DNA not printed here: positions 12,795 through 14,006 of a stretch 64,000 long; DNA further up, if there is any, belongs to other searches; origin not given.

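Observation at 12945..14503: Translationally coupled GalU-like nucleotidyltransferase + 2H phosphoesterase pair of unknown function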

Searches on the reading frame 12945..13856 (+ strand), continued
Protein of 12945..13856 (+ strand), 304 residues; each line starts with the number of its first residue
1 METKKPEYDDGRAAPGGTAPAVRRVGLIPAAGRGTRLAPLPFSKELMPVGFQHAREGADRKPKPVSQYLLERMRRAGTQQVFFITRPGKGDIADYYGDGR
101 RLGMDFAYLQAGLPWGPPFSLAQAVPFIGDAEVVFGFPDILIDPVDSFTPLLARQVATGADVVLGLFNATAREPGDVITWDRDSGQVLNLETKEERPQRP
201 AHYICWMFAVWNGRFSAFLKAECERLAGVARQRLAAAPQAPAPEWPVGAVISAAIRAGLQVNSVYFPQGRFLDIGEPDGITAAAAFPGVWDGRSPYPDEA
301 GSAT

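Call 13: find_related_loci(query=A1, collection=genome_contigs, flank=6000)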
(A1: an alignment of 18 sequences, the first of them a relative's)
Query A1 (304 aa) in genome_contigs; peptide patterns used: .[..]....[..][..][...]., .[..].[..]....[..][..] (x = any residue, [..] = any of these).
248 stretches matched a pattern; 130 encode a relative of the query (tblastn E <= 1e-3); the best 80 are kept; 80 distinct loci.
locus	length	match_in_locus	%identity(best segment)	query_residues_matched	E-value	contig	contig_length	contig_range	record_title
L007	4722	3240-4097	86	17-301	1e-162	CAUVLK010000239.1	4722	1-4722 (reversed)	MAG TPA_asm: uncultured Lautropia sp. isolate ERR10083860_bin.3_MetaWRAP_v1.3_MAG genome assembly, contig: ERZ19590585.8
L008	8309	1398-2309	82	1-301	1e-157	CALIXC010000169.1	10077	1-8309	MAG TPA_asm: uncultured Lautropia sp. isolate ERR589446_bin.79_CONCOCT_v1.1_MAG genome assembly, contig: ERZ772995.1835,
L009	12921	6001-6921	74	1-299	5e-145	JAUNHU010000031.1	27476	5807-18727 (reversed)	MAG: Lautropia sp. isolate S28M_Sa_6 NODE_520_length_27476_cov_43.519201, whole genome shotgun sequence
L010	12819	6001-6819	78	25-297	1e-139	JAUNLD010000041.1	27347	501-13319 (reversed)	MAG: Lautropia sp. isolate S30M_Sa_78 NODE_1018_length_27347_cov_11.505899, whole genome shotgun sequence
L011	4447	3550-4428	75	1-293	6e-142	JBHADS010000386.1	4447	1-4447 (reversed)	MAG: Lautropia sp. isolate Meta-D_MAG_57 Meta-D__260005, whole genome shotgun sequence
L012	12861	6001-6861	75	10-294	2e-139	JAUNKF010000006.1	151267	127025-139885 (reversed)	MAG: Lautropia sp. isolate S30M_Sa_16 NODE_42_length_151267_cov_21.323519, whole genome shotgun sequence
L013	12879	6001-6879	73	1-293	2e-136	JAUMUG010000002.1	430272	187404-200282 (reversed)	MAG: Lautropia sp. isolate S11M_Sa_16 NODE_4_length_430272_cov_73.742760, whole genome shotgun sequence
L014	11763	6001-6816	77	22-294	1e-136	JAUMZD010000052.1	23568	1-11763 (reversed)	MAG: Lautropia sp. isolate S17M_Sa_8 NODE_1043_length_23568_cov_25.869647, whole genome shotgun sequence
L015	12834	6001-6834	71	17-295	2e-126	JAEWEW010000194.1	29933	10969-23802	MAG: Proteobacteria bacterium isolate OH_PBlB_158 k127_1194045, whole genome shotgun sequence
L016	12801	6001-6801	71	25-292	4e-121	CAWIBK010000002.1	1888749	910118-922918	MAG: uncultured beta proteobacterium isolate MFD01275.bin.2.5 genome assembly, contig: contig_1915, whole genome shotgun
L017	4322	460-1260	75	25-292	8e-121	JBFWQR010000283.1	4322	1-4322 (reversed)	MAG: Lautropia sp. isolate CA_2019_TPBF_188 NODE_77189_length_4322_cov_5.268892_TPBF, whole genome shotgun sequence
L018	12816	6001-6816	68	25-297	4e-119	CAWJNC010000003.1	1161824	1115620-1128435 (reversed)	MAG: uncultured proteobacterium isolate MFD02840.bin.1.317 genome assembly, contig: contig_1395, whole genome shotgun se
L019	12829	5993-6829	68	10-292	5e-109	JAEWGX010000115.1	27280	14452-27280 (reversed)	MAG: Proteobacteria bacterium isolate OH_PBlB_46 k127_502011, whole genome shotgun sequence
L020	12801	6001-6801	65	25-292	2e-107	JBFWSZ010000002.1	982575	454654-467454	MAG: Lautropia sp. isolate CA_2019_TPBF_35 NODE_33_length_982575_cov_25.390783_TPBF, whole genome shotgun sequence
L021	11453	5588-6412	63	20-295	6e-103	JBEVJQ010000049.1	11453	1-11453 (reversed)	MAG: Burkholderiaceae bacterium isolate T4R1BO.metabat2.231 T4R1BO.metabat2.231_k133_13432905, whole genome shotgun sequ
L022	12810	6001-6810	58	23-297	7e-96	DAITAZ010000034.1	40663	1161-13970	MAG TPA_asm: Rhodocyclaceae bacterium isolate CTOTU46448 NODE_146_length_40663_cov_13.228797, whole genome shotgun seque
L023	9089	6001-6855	54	5-294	3e-87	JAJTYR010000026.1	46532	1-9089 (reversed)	MAG: Burkholderiaceae bacterium isolate DTUPRO3 26-Genome33, whole genome shotgun sequence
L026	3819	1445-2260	54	23-295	3e-87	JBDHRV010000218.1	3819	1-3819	MAG: Burkholderiales bacterium isolate AS-MESO-3CA.107 NODE_92922_length_3819_cov_15.987707, whole genome shotgun sequen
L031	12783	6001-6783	55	28-293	1e-83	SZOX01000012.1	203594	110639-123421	Betaproteobacteria bacterium PRO1 ZYPT4scaffold_153, whole genome shotgun sequence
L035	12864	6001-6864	53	17-293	4e-79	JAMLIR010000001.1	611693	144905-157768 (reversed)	MAG: Burkholderiaceae bacterium isolate ACE_NR_PROT22 ACE_NR_PROT22_1, whole genome shotgun sequence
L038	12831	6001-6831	51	13-292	5e-72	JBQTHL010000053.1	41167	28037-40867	MAG: Panacagrimonas sp. isolate SAW216 c_000000184510_partial_100775_141942, whole genome shotgun sequence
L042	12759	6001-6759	39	25-286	4e-52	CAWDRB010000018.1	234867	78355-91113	MAG: uncultured delta proteobacterium isolate MFD04716.bin.2.141 genome assembly, contig: contig_4907, whole genome shot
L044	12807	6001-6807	54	19-294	5e-88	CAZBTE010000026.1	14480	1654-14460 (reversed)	MAG TPA_asm: uncultured Limnobacter sp. isolate binchicken_co350_137 genome assembly, contig: NODE_4780_length_14480_cov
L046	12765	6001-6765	39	23-286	2e-50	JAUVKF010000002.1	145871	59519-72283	MAG: Chlorobiota bacterium isolate CSMAG_473 CSMAG_473_k141_2578889_length_145871_cov_21.9589, whole genome shotgun sequ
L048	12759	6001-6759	39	25-286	1e-48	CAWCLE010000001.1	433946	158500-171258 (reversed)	MAG: uncultured delta proteobacterium isolate MFD01721.bin.2.92 genome assembly, contig: contig_10494, whole genome shot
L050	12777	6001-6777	38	25-300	5e-48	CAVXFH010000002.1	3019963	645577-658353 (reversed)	MAG: uncultured Gammaproteobacteria bacterium isolate MFD02416.bin.1.36 genome assembly, contig: contig_444, whole genom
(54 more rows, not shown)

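Call 18: search_protein_families(library=padloc, proteins=[window:12945-13856:+], max_evalue=1)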
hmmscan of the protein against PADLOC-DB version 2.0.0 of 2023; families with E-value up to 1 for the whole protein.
window:12945-13856:+ (304 aa): 0 families
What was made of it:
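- There are no PADLOC hits (call 18).
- Tried and rejected: PADLOC gave no hits (call 18), and the contexts are housekeeping.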

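Call 23: find_encoding_contigs(protein=P0084, flank=7000, max_places=1)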
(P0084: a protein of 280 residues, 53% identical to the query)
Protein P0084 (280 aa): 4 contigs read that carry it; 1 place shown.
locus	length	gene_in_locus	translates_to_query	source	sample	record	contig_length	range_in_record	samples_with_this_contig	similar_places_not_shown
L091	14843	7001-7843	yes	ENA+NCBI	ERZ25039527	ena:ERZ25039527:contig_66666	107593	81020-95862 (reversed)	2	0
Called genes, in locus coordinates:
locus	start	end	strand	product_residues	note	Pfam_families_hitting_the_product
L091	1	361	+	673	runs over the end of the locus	PF02239:Cytochrom_D1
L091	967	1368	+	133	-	-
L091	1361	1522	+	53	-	PF13404:HTH_AsnC-type, PF22451:NirdL-like_HTH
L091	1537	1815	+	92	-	PF17805:AsnC_trans_reg2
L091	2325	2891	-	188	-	-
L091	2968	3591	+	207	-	-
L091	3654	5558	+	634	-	PF02239:Cytochrom_D1, PF23414:Beta-prop_EML_2 (faint), PF25174:Beta-prop_THOC3 (faint), PF02239:Cytochrom_D1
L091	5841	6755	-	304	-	PF01497:Peripla_BP_2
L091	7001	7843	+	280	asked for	PF00483:NTP_transferase (weak)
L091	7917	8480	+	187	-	PF07823:CPDase, PF13563:2_5_RNA_ligase2 (weak)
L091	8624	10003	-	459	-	PF00285:Citrate_synt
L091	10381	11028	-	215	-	PF02622:DUF179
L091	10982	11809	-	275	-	PF00027:cNMP_binding, PF13545:HTH_Crp_2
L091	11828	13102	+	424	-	PF05940:NnrS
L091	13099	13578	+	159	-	-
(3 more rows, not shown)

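Call 24: find_encoding_contigs(protein=P0087, flank=7000, max_places=1)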
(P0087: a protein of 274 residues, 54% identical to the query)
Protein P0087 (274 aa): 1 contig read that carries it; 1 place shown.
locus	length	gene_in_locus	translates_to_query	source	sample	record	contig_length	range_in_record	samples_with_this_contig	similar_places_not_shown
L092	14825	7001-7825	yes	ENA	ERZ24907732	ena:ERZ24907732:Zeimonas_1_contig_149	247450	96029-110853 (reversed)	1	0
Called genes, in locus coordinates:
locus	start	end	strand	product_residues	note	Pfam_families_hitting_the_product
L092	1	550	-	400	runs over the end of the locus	PF00108:Thiolase_N, PF02803:Thiolase_C (faint), PF22691:Thiolase_C_1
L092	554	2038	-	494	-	PF08541:ACP_syn_III_C (weak), PF01796:OB_ChsH2_C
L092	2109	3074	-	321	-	PF10340:Say1_Mug180, PF20434:BD-FAE, PF07859:Abhydrolase_3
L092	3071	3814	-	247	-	PF00106:adh_short, PF08659:KR, PF13561:adh_short_C2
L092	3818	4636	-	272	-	PF00378:ECH_1, PF16113:ECH_2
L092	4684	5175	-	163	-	PF13577:SnoaL_4, PF00866:Ring_hydroxyl_B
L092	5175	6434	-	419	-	PF00355:Rieske, PF00848:Ring_hydroxyl_A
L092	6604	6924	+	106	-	PF00111:Fer2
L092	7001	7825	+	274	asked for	PF00483:NTP_transferase (weak)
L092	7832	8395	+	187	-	PF13563:2_5_RNA_ligase2 (weak)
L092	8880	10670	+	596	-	PF07715:Plug, PF00593:TonB_dep_Rec_b-barrel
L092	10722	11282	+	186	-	PF02283:CobU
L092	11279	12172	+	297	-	PF01497:Peripla_BP_2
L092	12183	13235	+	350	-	PF01032:FecCD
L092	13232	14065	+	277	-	PF00005:ABC_tran, PF13304:AAA_21 (faint)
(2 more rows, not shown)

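Call 25: find_encoding_contigs(protein=P0115, flank=7000, max_places=1)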
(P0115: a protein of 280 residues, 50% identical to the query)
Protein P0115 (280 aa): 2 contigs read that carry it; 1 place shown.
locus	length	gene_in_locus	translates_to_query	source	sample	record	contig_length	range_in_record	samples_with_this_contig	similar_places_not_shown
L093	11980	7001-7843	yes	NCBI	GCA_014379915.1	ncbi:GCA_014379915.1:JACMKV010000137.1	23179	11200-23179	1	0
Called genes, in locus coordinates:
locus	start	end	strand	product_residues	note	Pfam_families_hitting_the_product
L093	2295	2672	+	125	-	PF00011:HSP20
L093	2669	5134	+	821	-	PF02190:LON_substr_bdg, PF00004:AAA, PF07728:AAA_5 (weak), PF22667:Lon_lid, PF05362:Lon_C, PF13541:ChlI (weak)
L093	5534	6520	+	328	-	PF03401:TctC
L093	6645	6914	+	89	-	-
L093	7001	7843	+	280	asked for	-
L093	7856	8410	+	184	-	PF07823:CPDase (weak), PF13563:2_5_RNA_ligase2 (weak)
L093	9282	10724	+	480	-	PF02788:RuBisCO_large_N, PF00016:RuBisCO_large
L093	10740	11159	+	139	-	PF00101:RuBisCO_small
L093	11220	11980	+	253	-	PF05050:Methyltransf_21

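Call 29: search_solved_structures(query=A1, max_evalue=0.001, show_alignments=1)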
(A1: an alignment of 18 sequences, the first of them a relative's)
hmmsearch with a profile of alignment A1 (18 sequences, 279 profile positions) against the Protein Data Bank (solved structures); distinct sequences matched with E-value up to 0.001: 23.
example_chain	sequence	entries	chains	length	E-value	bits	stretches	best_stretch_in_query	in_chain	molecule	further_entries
8x7s_B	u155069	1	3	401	2.4e-10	43.4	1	13-180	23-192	UTP--glucose-1-phosphate uridylyltransferase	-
1lvw_A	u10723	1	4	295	9.7e-10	41.4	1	11-192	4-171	glucose-1-phosphate thymidylyltransferase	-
4ho0_A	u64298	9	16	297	8.7e-08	35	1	13-189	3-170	Glucose-1-phosphate thymidylyltransferase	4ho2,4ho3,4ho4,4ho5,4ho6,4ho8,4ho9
5ids_A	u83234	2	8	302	8.3e-07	31.8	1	8-268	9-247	Glucose-1-phosphate thymidylyltransferase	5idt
4y7t_A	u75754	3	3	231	2.4e-06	30.3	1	15-129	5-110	Nucleotidyl transferase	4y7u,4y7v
1mc3_A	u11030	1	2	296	6.2e-06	28.9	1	10-204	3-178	GLUCOSE-1-PHOSPHATE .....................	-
3zlk_A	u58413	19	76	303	1.3e-05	27.9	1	6-187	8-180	GLUCOSE-1-PHOSPHATE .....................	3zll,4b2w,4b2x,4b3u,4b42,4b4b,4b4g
5ify_A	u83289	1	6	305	1.6e-05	27.6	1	8-188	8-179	Glucose-1-phosphate thymidylyltransferase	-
4arw_A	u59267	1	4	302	2.1e-05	27.2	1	10-187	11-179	GLUCOSE-1-PHOSPHATE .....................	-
6n0u_A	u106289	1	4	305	3e-05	26.7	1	7-187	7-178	Glucose-1-phosphate thymidylyltransferase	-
1fxo_A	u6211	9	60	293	3.9e-05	26.3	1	12-187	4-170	GLUCOSE-1-PHOSPHATE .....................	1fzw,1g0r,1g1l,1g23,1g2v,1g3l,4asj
3pkp_A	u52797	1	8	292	0.00012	24.8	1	12-187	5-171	Glucose-1-phosphate thymidylyltransferase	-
7o2n_A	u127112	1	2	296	0.00014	24.5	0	14-90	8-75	Probable UTP--glucose-1-phosphate uridylyltransferase YngB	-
7b1r_A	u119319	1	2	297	0.00014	24.5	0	14-90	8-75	Probable UTP--glucose-1-phosphate uridylyltransferase YngB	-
3pkq_A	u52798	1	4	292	0.00023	23.8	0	12-187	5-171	Glucose-1-phosphate thymidylyltransferase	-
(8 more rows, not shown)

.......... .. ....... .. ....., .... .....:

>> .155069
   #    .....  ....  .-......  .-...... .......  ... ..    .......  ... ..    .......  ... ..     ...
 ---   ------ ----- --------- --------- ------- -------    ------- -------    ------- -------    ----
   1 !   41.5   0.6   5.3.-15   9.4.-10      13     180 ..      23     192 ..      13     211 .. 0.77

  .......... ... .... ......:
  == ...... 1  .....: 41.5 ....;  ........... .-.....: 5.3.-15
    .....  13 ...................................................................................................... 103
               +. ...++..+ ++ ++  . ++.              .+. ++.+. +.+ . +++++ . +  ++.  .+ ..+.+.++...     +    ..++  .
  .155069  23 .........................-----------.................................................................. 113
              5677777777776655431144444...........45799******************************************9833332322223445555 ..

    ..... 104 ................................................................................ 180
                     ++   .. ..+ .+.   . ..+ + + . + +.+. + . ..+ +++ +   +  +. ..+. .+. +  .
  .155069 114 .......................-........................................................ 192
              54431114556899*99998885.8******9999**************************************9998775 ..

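Call 43: predict_structure(alignment_id=A3)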
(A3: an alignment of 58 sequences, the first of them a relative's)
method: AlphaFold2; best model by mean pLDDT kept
length: 304 residues; sequences in the alignment: 58
mean_pLDDT: 90.1   pTM: 0.88
mean pLDDT of the five models: 90.1, 89.9, 89.7, 88.4, 88.1
residues with pLDDT >= 90: 233; 70-90: 34; 50-70: 28; < 50: 9
segments of 3 or more residues with pLDDT < 50: 11-13, 300-304
pLDDT, mean of each block of 10 residues (from residue 1): 58 56 94 68 91 74 95 97 92 95 95 91 96 97 96 98 98 94 98 95 98 98 98 97 95 99 97 93 94 77 41
secondary structure, 60 per line:
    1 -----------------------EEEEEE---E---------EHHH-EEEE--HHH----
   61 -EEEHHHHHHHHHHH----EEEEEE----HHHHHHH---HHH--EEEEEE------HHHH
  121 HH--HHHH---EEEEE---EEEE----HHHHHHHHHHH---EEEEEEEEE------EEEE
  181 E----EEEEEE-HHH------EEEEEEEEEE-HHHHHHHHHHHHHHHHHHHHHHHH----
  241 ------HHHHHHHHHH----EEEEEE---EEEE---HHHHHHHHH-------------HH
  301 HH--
elements in order: E24-29 E48-51 E62-64 H65-75 E80-85 H90-96 E105-110 H117-122 H125-128 E132-136 E140-143 H148-158 E162-170 E177-181 E186-191 E202-211 H213-236 H247-256 E261-266 E270-273 H277-285 H299-302
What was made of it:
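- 12945..13859 (+): Nucleotidyltransferase gene (304 aa) of the RmlA/GalU fold, belonging to an uncharacterised subfamily. The AF2 model has pLDDT 90.1 (call 43).
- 13095..13127 (+): Family-specific insertion of about 11 residues after the signature (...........). Its sequence varies and model confidence is lower here. The pLDDT of block 51-60 is 74 (call 43).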

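Call 47: fold_search(model_id=the predicted structure, library=pdb)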
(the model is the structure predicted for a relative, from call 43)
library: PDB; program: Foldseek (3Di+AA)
matches with E <= 10: 1309; with E <= 0.001: 638
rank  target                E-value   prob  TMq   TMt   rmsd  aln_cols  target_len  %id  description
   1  6b5e_B                1.0e-16  1.00  0.63  0.66   4.3       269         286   21  Mycobacterium tuberculosis RmlA in complex with dTDP-glucose (released 2018-02-21)
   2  3pkp_A                2.3e-16  1.00  0.67  0.70   3.6       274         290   19  Q83S Variant of S. Enterica RmlA with dATP (released 2011-01-12)
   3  4ecm                  2.5e-16  1.00  0.66  0.81   3.2       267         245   18  2.3 Angstrom Crystal Structure of a Glucose-1-phosphate Thymidylyltransferase from Bacillus anthracis in Complex with Th (released 2012-04-04)
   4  8b6d_A                2.8e-16  1.00  0.65  0.68   4.7       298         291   20  Crystal structure of UDP-glucose pyrophosphorylase from Thermocrispum agreste DSM 44070 in complex with UDP (released 2024-01-17)
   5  3pkp_B                3.0e-16  1.00  0.67  0.70   3.6       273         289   19  Q83S Variant of S. Enterica RmlA with dATP (released 2011-01-12)
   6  3hl3_A                4.1e-16  1.00  0.67  0.82   3.5       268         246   18  2.76 Angstrom Crystal Structure of a Putative Glucose-1-Phosphate Thymidylyltransferase from Bacillus anthracis in Com (released 2009-06-09)
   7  4ho9_A                4.6e-16  1.00  0.65  0.67   3.7       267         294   23  Crystal structure of glucose 1-phosphate thymidylyltransferase from Aneurinibacillus thermoaerophilus complexed with U (released 2013-10-23)
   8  1lvw_C                4.6e-16  1.00  0.63  0.66   4.1       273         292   23  Crystal structure of glucose-1-phosphate thymidylyltransferase, RmlA, complex with dTDP (released 2003-07-29)
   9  1mc3_A                4.9e-16  1.00  0.66  0.68   3.5       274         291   21  CRYSTAL STRUCTURE OF RFFH (released 2002-11-20)
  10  3pkp_L                5.9e-16  1.00  0.66  0.71   3.5       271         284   19  Q83S Variant of S. Enterica RmlA with dATP (released 2011-01-12)
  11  2pa4_B                5.9e-16  1.00  0.64  0.65   5.7       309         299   17  Crystal structure of UDP-glucose pyrophosphorylase from Corynebacteria glutamicum in complex with magnesium and UDP-gl (released 2007-04-10)
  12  4ho4_A                6.3e-16  1.00  0.64  0.67   3.8       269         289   23  Crystal structure of glucose 1-phosphate thymidylyltransferase from Aneurinibacillus thermoaerophilus complexed with t (released 2013-10-23)
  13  7b1r_A                6.3e-16  1.00  0.65  0.67   4.2       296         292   20  Crystal structure of B. subtilis glucose-1-phosphate uridylyltransferase YngB (released 2021-02-10)
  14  5ids_B                6.3e-16  1.00  0.65  0.68   4.1       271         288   22  Crystal Structure of a Glucose-1-phosphate Thymidylyltransferase from Burkholderia vietnamiensis (released 2016-03-09)
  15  2pa4_D                6.7e-16  1.00  0.66  0.68   4.9       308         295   18  Crystal structure of UDP-glucose pyrophosphorylase from Corynebacteria glutamicum in complex with magnesium and UDP-gl (released 2007-04-10)
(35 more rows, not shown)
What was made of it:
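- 12945..13859 (+): Foldseek top hits are RmlA, GalU and MurU with TM 0.63-0.68 (call 47).
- On NTP_transferase superfamily (Pfam PF00483; RmlA/GalU fold): Foldseek matches RmlA, GalU and MurU at E about 1e-16 with TM 0.63-0.68 over about 270 columns (call 47).
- Closest known: RmlA. Same: The full-length fold is shared (Foldseek E about 1e-16, TM 0.63-0.68; call 47).
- A sugar 1-phosphate is the substrate class of RmlA/GalU-fold enzymes (call 47). The fold and sequence matches are to RmlA, GalU and MurU (calls 29, 47).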
